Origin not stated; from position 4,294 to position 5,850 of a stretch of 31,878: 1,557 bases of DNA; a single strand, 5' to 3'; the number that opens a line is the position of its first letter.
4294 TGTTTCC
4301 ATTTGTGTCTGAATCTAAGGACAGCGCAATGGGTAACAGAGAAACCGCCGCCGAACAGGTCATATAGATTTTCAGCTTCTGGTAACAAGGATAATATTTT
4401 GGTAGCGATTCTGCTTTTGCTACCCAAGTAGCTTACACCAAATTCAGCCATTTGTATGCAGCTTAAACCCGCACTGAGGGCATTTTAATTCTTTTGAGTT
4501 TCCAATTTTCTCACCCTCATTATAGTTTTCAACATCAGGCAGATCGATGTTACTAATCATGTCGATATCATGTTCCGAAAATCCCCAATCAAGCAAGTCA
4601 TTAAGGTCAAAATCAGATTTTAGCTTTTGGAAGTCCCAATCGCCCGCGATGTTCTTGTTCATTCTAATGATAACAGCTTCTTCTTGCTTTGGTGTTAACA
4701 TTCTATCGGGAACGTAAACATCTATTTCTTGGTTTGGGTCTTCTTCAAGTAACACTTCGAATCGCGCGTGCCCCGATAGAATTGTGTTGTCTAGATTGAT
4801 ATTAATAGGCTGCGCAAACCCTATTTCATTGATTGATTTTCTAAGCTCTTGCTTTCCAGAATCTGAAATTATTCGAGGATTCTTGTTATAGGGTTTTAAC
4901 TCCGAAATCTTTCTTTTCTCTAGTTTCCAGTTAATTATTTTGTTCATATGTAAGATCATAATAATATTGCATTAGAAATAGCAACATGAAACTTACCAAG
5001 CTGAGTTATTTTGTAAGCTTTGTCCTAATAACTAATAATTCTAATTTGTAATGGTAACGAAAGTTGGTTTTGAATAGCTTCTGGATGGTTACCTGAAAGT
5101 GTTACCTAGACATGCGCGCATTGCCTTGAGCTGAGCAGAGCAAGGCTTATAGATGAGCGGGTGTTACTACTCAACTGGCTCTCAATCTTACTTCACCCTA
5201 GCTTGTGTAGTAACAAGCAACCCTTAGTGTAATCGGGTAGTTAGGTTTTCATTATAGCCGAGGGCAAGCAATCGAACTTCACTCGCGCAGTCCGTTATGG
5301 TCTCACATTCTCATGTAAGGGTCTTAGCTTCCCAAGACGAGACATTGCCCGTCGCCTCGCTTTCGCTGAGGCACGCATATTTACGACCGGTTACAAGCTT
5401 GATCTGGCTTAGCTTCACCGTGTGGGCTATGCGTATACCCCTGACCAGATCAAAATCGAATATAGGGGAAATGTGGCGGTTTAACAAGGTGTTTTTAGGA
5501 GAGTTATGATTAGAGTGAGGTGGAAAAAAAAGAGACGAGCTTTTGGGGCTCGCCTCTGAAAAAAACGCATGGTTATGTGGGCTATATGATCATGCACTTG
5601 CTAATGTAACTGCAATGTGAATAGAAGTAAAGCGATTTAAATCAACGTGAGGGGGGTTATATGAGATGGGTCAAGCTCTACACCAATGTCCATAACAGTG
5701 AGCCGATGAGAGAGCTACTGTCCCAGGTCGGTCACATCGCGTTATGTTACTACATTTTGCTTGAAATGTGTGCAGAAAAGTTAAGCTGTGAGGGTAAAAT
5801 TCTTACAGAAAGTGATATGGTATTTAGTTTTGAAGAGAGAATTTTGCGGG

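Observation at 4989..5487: Large GC-rich, helix-dense non-coding locus: candidate ~460-nt structured RNA with its own promoter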

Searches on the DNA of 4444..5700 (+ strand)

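Call 6: search_rna_families(source=window, start=4900, end=5700, threshold=evalue, max_evalue=10, show_alignments=3)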
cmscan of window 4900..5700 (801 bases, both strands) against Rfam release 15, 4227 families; matches with E-value up to 10: 5.
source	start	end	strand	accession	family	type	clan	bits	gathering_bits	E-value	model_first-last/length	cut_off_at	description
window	5525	5577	-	RF02451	ncr1241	Gene; sRNA;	-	23.3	60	0.21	1-63/63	no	Bacillus sRNA ncr1241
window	4922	4992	-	RF00154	SNORD63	Gene; snRNA; snoRNA; CD-box;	-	20.4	43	0.59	1-70/70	no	Small nucleolar RNA SNORD63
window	5117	5149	+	RF03464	mir-465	Gene; miRNA;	CL00136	18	65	1.1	1-79/79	no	mir-465 microRNA precursor family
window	5113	5188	-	RF02202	UCA1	Gene; lncRNA;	-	13.3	80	1.7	1-75/75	no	Urothelial cancer associated 1 conserved region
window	5181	5240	+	RF01985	ZEB2_AS1_2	Gene; lncRNA;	-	11.3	70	8.5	1-61/61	no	ZEB2 antisense RNA 1 conserved region 2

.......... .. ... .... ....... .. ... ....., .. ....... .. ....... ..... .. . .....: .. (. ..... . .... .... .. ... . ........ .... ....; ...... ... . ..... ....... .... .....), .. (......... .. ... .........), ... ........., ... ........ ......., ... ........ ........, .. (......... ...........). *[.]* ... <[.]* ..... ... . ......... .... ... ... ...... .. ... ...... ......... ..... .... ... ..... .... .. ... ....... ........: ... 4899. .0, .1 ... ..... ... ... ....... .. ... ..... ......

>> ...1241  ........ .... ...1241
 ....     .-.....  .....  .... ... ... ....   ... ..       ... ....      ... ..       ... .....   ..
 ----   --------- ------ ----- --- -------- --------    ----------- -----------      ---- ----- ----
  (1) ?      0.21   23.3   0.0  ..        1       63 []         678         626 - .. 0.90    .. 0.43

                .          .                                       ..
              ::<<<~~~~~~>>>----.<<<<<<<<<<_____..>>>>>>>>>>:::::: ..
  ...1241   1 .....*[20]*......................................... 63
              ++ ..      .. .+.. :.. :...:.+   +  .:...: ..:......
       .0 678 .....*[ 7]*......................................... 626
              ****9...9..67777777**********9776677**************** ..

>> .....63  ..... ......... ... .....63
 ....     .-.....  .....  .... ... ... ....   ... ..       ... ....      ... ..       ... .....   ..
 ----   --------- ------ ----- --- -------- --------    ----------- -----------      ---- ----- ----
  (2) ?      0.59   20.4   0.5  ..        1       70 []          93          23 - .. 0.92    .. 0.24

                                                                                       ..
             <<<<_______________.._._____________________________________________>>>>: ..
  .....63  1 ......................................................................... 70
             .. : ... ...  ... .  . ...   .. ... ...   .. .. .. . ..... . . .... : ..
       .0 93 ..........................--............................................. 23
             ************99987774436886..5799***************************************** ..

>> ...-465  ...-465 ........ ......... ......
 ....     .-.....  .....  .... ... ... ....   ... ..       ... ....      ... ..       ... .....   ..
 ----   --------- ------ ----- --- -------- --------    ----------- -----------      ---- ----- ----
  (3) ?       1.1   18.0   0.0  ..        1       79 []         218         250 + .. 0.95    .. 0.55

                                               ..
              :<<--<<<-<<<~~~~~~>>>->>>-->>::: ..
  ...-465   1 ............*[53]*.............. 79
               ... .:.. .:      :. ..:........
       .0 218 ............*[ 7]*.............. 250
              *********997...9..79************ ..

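Call 7: search_dna_similar(query=window:4960-5660:+, collection=phages, mode=distant)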
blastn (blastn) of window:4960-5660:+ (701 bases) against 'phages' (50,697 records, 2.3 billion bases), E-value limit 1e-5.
No match.

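Call 26: search_dna_similar(query=window:5050-5500:+, collection=plasmids, mode=distant, max_evalue=0.01)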
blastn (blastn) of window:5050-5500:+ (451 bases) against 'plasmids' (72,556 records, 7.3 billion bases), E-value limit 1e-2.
No match.

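Call 74: search_rna_families(sources=[L134, L164, L165], threshold=evalue, max_evalue=5, show_alignments=2)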
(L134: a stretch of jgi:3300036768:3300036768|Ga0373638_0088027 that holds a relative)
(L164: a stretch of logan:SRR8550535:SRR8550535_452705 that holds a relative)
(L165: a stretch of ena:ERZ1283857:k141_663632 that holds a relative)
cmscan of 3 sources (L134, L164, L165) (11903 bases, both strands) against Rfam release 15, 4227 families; matches with E-value up to 5: 6.
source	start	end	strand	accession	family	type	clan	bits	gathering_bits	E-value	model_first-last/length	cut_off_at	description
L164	91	235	-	RF04358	Plastid-ndhA-ndhB-3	Intron;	CL00155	31.9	90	0.91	1-171/171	no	Plastid-ndhA-ndhB-3 group II-D5 intron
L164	1491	1612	-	RF04312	trpB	Cis-reg;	-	27.1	59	2.7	1-107/107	no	trpB ncRNA motif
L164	1799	1867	+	RF01164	SNORD107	Gene; snRNA; snoRNA; CD-box;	-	27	50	0.16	1-74/74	no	Small nucleolar RNA SNORD107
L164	1034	1141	+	RF00506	Thr_leader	Cis-reg; leader;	-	22.3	55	1.6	1-118/118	no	Threonine operon leader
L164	3115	3211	+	RF02510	PYLIS_3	Cis-reg;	-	19.7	38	1.8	1-100/100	no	Pyrrolysine insertion sequence mttB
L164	2424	2456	-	RF01072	TMV_UPD-PK3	Cis-reg;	-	16.2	34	4.5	1-24/31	no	Pseudoknot of upstream pseudoknot domain (UPD) of the 3'UTR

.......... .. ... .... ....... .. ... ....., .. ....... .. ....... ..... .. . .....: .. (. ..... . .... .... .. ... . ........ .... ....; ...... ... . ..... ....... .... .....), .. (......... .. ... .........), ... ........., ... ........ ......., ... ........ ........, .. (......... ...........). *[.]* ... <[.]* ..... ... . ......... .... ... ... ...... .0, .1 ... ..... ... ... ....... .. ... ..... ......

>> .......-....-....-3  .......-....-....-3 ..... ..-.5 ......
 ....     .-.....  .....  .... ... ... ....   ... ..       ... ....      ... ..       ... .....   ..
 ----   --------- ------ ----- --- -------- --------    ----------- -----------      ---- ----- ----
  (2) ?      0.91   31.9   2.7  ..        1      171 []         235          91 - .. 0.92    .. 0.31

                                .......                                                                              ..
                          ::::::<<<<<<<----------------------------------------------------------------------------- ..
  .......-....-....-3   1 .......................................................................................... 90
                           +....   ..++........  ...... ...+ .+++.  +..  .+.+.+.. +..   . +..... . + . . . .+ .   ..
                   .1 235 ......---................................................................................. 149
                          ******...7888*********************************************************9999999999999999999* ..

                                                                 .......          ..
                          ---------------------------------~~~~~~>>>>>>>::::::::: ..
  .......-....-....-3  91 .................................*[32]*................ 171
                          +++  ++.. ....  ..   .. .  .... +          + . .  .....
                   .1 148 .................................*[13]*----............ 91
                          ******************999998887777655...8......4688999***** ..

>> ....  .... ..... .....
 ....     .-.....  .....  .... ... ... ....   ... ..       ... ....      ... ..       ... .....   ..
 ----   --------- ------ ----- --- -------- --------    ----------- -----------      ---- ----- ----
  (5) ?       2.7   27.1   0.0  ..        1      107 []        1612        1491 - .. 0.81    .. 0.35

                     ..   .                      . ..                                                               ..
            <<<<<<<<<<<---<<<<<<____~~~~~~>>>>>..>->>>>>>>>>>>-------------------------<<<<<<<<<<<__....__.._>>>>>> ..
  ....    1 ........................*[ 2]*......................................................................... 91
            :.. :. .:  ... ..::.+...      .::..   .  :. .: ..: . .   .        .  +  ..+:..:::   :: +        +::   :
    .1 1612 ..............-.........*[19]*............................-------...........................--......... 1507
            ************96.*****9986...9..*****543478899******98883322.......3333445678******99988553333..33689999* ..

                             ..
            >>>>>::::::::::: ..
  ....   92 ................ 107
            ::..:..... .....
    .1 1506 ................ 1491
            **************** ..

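Call 87: build_rna_model(alignment_id=A6, structure=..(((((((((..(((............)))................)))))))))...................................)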
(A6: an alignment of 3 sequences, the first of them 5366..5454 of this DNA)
Model R1 built from alignment A6 (3 sequences, 91 columns); structure: as given.
model positions 88; base pairs 12; branch points 0; effective number of sequences 1.85; information 0.647 bits per position. Calibrated on 0.2 Mb of random sequence (short: E-values are rough).
structure used (alignment columns):
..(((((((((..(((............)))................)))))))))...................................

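Call 88: search_with_rna_model(model_id=R1, sources=[window, L001, L002, L003, L004, L125, L126, L127, L128, L129, L130, L131, L132, L133, L134, L135, L136, L137, L138, L139, L140, L141, L162, L163, L164, L165, L166, L167, L168, L169, L170, L171, L172, L173, L174, L175, L176, L177, L178, L179, L180, L181, L182, L183, L184, L185, L186, L187, L188, L189, L190, L191, L192, L193, L194, L195, L196, L197], max_evalue=10, show_alignments=0)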
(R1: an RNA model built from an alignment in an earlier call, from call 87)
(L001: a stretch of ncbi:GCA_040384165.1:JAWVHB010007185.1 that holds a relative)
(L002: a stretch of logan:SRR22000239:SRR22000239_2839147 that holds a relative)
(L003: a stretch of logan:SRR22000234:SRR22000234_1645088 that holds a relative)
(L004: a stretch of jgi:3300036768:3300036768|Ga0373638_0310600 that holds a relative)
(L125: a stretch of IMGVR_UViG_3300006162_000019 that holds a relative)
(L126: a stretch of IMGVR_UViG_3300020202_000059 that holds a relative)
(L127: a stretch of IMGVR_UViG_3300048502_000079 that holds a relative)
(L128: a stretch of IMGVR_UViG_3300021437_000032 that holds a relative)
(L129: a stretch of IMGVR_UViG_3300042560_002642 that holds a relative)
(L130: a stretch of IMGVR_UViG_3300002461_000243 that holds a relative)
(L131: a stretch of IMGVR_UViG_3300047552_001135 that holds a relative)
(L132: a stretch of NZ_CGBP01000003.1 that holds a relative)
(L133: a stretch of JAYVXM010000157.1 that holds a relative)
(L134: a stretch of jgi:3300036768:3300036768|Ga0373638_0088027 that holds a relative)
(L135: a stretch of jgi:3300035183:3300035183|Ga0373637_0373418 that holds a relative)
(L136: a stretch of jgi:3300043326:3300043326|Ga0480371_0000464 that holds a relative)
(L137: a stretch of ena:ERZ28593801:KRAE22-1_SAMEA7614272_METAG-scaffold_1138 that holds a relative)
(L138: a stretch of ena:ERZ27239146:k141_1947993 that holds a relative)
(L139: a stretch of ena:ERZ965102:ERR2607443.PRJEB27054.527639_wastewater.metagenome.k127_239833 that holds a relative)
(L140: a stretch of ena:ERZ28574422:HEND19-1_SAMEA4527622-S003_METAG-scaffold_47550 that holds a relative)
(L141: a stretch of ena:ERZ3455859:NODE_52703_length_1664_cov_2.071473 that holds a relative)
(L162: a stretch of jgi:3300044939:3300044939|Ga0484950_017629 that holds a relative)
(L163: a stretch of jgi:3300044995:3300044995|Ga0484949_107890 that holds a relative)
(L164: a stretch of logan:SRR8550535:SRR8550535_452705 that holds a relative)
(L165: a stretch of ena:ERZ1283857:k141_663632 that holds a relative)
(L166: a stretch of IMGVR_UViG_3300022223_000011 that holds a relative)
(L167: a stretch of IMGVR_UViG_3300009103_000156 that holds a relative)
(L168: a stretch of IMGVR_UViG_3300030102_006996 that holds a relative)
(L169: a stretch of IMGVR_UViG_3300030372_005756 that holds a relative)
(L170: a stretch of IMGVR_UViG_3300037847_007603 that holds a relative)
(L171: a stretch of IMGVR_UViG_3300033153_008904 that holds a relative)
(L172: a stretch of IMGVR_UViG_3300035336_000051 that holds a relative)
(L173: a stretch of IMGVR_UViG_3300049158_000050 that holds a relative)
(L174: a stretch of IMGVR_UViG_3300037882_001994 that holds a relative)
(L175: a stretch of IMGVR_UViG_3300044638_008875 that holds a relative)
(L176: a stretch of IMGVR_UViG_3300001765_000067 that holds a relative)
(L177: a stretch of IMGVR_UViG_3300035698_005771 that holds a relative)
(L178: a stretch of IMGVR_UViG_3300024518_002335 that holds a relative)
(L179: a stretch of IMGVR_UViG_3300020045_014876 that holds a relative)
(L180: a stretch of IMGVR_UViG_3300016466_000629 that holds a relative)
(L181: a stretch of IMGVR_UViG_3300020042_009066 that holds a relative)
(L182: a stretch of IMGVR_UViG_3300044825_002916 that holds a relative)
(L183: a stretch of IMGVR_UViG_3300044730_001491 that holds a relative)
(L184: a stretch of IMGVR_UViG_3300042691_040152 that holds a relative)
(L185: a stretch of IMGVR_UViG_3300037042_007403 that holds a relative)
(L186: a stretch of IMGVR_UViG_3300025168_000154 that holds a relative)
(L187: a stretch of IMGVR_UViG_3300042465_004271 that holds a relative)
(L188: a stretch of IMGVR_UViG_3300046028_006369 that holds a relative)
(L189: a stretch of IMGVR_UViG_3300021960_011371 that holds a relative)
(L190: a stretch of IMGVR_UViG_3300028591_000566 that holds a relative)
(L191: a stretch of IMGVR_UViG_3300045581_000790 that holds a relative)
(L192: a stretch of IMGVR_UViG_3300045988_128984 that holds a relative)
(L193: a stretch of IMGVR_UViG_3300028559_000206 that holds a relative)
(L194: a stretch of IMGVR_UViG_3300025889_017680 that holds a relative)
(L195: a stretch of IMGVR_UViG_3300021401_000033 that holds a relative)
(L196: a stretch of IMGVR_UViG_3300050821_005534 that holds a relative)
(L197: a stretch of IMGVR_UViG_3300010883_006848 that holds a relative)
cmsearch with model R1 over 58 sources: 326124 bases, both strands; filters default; matches with E-value up to 10: 8.
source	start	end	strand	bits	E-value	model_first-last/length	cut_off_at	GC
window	5368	5454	-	100.5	2.1e-25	1-88/88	no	0.51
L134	14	102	+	99.6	3.6e-25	1-88/88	no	0.51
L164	1630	1714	+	81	5.7e-20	1-88/88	no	0.52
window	7893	7951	-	11.7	1.3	1-88/88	no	0.39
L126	1828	1904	-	11.5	1.4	1-88/88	no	0.43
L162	1783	1845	-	9.6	4.9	1-88/88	no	0.4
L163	733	795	-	9.6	4.9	1-88/88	no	0.4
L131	6210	6263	+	8.7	8.9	3-58/88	no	0.46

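Call 98: search_dna_similar(query=L164:1600-1960:+, collection=phages, mode=distant, max_evalue=0.01)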
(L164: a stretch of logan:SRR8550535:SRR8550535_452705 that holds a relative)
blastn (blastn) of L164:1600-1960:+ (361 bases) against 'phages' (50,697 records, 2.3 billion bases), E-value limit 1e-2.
No match.

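Call 103: search_rna_families(source=window, start=5080, end=5460, threshold=evalue, max_evalue=10)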
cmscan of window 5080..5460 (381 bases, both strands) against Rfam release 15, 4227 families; matches with E-value up to 10: 4.
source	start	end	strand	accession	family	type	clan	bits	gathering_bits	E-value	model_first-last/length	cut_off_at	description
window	5117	5149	+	RF03464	mir-465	Gene; miRNA;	CL00136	18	65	0.54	1-79/79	no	mir-465 microRNA precursor family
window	5113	5188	-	RF02202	UCA1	Gene; lncRNA;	-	13.3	80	0.81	1-75/75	no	Urothelial cancer associated 1 conserved region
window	5176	5260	-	RF01172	sn2343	Gene; snRNA; snoRNA; CD-box;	-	12.5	60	7.4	1-78/78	no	Small nucleolar RNA sn2343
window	5181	5240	+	RF01985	ZEB2_AS1_2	Gene; lncRNA;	-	11.3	70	4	1-61/61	no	ZEB2 antisense RNA 1 conserved region 2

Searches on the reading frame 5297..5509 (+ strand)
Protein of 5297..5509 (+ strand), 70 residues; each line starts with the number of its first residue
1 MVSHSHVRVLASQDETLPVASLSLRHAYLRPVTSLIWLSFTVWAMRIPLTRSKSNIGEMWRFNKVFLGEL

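Call 12: search_protein_families(library=pfam, proteins=[window:5297-5509:+], max_evalue=0.01)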
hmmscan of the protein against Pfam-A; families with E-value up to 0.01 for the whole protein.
window:5297-5509:+ (70 aa): 0 families

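Call 13: search_protein_families(library=phrogs, proteins=[window:5297-5509:+], max_evalue=0.01)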
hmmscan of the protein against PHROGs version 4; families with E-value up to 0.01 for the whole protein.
window:5297-5509:+ (70 aa): 0 families
